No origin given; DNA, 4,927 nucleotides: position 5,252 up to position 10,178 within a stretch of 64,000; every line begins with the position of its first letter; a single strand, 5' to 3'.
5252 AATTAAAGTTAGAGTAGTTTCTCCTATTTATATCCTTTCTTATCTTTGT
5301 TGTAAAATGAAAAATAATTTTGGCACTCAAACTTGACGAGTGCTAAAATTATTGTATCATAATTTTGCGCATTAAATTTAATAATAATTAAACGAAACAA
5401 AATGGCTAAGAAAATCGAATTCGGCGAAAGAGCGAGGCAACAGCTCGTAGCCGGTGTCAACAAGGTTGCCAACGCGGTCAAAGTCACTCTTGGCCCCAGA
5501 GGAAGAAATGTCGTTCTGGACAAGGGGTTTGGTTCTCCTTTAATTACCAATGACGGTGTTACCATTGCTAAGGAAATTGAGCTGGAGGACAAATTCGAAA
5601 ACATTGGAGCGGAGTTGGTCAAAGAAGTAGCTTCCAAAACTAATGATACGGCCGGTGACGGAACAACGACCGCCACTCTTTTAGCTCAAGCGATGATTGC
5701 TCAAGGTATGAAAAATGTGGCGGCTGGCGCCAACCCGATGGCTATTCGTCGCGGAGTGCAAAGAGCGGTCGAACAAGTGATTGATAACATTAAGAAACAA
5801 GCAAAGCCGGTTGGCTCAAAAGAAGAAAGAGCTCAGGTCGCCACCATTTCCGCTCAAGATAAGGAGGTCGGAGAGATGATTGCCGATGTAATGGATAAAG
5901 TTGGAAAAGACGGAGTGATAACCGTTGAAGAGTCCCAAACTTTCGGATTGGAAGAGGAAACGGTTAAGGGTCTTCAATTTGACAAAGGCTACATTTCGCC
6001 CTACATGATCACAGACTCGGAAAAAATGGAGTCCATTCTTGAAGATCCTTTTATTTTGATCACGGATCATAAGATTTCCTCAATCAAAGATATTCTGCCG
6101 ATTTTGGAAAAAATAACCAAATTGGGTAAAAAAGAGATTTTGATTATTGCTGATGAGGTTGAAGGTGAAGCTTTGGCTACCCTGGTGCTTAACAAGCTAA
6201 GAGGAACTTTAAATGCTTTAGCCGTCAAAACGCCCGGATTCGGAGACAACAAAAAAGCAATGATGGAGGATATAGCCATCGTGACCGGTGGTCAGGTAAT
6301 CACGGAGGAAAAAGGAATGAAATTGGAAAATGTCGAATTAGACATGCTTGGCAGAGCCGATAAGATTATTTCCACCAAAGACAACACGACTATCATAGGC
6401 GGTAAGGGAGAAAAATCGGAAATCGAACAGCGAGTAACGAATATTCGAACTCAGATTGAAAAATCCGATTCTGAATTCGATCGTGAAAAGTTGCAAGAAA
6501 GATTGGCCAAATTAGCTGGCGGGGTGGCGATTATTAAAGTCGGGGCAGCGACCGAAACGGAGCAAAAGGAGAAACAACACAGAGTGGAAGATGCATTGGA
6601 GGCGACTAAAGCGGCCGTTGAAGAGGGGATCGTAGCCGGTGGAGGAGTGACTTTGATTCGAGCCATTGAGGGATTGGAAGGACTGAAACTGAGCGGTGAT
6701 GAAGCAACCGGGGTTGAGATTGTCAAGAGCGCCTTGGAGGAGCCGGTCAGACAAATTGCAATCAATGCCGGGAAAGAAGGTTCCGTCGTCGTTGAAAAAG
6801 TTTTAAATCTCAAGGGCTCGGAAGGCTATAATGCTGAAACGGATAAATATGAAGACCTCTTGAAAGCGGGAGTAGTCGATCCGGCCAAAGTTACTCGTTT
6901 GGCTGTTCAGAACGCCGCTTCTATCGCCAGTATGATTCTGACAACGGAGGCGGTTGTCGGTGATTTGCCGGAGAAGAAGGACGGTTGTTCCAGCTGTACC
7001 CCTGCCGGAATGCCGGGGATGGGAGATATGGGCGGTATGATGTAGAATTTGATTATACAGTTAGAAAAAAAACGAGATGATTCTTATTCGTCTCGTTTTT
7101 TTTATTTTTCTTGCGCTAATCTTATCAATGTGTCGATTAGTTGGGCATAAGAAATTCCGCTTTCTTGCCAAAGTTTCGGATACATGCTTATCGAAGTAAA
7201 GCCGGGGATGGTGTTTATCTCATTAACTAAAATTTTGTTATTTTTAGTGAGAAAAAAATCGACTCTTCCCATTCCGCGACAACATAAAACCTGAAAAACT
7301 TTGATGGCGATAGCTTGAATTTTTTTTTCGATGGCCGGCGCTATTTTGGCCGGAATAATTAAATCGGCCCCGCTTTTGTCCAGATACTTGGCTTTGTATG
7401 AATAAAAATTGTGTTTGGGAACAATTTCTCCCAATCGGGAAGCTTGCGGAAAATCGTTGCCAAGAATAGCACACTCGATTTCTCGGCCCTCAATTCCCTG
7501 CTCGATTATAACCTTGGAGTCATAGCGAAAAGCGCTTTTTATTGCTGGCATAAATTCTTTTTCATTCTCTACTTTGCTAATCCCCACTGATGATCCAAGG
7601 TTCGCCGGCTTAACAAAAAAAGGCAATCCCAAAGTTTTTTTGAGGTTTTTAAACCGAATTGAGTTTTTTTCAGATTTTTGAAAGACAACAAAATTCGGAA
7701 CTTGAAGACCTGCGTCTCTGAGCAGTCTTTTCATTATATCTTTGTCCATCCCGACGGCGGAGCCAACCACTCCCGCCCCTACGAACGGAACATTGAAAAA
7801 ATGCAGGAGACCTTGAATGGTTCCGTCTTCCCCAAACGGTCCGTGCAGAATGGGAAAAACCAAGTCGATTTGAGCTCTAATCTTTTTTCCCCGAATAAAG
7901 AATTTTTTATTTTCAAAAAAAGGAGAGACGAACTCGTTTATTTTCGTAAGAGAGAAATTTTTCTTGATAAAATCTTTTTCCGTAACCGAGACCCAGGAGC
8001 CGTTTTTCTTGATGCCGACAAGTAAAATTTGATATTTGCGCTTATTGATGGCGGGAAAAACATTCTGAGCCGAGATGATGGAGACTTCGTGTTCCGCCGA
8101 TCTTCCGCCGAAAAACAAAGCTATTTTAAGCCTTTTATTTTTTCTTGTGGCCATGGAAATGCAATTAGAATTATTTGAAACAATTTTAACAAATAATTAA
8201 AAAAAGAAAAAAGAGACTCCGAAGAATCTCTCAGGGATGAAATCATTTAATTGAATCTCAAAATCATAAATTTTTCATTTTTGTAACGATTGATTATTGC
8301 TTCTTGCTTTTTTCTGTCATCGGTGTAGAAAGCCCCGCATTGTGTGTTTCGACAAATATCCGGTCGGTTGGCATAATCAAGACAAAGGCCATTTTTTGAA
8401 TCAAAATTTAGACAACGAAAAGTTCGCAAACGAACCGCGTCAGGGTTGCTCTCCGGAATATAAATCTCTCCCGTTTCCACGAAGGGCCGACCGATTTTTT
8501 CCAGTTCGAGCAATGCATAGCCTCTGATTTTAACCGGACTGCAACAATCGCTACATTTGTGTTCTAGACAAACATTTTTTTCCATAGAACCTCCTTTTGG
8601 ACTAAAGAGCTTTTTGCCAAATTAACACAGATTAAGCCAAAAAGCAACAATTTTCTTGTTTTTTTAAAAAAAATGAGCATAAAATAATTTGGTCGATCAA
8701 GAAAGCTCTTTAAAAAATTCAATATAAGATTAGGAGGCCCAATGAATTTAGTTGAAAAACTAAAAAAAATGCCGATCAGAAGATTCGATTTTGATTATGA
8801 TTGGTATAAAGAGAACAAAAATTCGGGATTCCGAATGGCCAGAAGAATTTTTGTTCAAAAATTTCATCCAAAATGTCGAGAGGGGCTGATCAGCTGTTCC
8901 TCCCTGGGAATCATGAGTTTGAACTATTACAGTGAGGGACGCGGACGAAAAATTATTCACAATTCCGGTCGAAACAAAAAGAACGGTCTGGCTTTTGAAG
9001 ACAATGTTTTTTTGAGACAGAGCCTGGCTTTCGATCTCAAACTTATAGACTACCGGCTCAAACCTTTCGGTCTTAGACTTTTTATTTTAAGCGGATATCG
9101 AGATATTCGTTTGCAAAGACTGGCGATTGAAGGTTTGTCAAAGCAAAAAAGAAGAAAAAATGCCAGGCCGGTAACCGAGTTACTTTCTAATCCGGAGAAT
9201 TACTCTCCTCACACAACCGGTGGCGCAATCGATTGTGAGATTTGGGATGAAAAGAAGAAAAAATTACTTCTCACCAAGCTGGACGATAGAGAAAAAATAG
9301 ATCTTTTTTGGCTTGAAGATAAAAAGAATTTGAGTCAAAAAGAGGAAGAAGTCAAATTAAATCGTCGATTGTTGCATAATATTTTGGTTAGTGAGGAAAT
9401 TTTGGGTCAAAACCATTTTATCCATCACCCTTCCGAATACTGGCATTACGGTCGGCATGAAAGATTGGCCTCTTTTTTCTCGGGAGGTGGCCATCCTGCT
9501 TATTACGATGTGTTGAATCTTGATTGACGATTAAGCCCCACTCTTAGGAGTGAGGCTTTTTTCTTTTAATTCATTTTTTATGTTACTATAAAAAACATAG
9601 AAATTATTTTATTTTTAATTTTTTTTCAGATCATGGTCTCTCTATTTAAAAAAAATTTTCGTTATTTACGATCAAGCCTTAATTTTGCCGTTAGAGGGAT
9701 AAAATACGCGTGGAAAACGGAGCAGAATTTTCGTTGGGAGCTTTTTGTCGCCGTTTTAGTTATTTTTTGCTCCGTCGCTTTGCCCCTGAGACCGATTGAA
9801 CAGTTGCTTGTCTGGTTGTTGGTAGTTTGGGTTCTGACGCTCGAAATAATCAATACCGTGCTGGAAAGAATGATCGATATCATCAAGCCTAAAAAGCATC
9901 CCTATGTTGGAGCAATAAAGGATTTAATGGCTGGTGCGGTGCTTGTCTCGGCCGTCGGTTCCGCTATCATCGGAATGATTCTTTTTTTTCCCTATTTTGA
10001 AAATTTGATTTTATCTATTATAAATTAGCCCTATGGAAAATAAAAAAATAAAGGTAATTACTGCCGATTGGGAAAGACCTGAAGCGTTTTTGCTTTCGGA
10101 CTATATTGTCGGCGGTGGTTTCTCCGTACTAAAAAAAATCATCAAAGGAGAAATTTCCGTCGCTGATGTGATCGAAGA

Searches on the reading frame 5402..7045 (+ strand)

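Call 15: search_protein_families(library=pfam, proteins=[window:5402-7045:+], max_evalue=0.001)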
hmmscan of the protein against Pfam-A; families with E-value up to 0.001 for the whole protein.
window:5402-7045:+ (547 aa): 1 family
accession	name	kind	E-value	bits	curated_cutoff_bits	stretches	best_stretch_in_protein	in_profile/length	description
PF00118.29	Cpn60_TCP1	-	1.4e-73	248.7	34.3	1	22-520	1-487/490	TCP-1/cpn60 chaperonin family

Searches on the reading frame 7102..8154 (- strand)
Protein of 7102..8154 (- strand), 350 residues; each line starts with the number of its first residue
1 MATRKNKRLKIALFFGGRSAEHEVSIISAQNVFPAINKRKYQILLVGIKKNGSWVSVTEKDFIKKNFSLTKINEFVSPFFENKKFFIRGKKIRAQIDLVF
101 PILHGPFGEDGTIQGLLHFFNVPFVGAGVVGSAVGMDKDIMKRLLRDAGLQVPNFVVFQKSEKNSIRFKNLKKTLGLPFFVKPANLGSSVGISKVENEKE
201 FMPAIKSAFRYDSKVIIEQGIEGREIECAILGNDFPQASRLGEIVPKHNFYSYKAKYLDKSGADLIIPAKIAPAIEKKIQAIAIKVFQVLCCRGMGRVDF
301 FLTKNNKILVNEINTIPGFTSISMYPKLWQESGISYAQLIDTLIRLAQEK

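Call 15: search_protein_families(library=pfam, proteins=[window:7102-8154:-], max_evalue=0.001)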
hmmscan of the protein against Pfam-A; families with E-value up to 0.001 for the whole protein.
window:7102-8154:- (350 aa): 7 families
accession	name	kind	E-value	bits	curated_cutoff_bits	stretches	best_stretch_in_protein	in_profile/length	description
PF07478.18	Dala_Dala_lig_C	-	1.6e-79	266.6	24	1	144-344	1-203/204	D-ala D-ala ligase C-terminus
PF01820.27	Dala_Dala_lig_N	-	3.3e-34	118.4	34.6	1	10-127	1-121/121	D-ala D-ala ligase N-terminus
PF02222.28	ATP-grasp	-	5.6e-11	42.9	27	1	144-314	2-160/179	ATP-grasp domain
PF14397.11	ATPgrasp_ST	-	1.5e-06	28.1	31.4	0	137-198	21-82/278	Sugar-transfer associated ATP-grasp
PF02786.22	CPSase_L_D2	-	6.9e-06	26.2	19.8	1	137-315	1-178/211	Carbamoyl-phosphate synthase L chain, ATP binding domain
PF13535.11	ATP-grasp_4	-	3.1e-05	24.1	27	1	176-315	2-150/160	ATP-grasp domain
PF01071.24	GARS_A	-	0.00012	22.4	27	1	137-231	2-99/194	Phosphoribosylglycinamide synthetase, ATP-grasp (A) domain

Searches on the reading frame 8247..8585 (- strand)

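Call 15: search_protein_families(library=pfam, proteins=[window:8247-8585:-], max_evalue=0.001)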
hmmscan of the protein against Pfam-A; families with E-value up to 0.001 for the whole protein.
window:8247-8585:- (112 aa): 1 family
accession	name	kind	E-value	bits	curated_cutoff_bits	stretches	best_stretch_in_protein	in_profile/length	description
PF03692.20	CxxCxxCC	-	7.1e-08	33.5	23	1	6-83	2-71/85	Putative zinc- or iron-chelating domain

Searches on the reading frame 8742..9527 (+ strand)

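Call 15: search_protein_families(library=pfam, proteins=[window:8742-9527:+], max_evalue=0.001)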
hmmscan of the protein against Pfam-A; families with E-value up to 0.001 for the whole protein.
window:8742-9527:+ (261 aa): 2 families
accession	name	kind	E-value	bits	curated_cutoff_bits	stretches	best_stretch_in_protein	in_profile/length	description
PF02557.22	VanY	-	1.4e-06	28.5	25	1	92-185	5-85/132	D-alanyl-D-alanine carboxypeptidase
PF01427.22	Peptidase_M15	-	0.00043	20.6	27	1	89-239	39-185/199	D-ala-D-ala dipeptidase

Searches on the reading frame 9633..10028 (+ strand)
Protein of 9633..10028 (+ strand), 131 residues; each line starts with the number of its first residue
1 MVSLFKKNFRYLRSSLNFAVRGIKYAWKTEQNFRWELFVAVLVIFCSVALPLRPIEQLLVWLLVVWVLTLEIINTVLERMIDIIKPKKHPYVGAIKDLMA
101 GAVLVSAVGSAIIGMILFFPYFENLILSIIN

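Call 15: search_protein_families(library=pfam, proteins=[window:9633-10028:+], max_evalue=0.001)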
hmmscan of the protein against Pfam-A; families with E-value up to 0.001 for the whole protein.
window:9633-10028:+ (131 aa): 1 family
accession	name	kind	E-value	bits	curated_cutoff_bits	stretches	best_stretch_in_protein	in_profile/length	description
PF01219.24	DAGK_prokar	-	5.9e-31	106.8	22.3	1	18-118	2-102/102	Prokaryotic diacylglycerol kinase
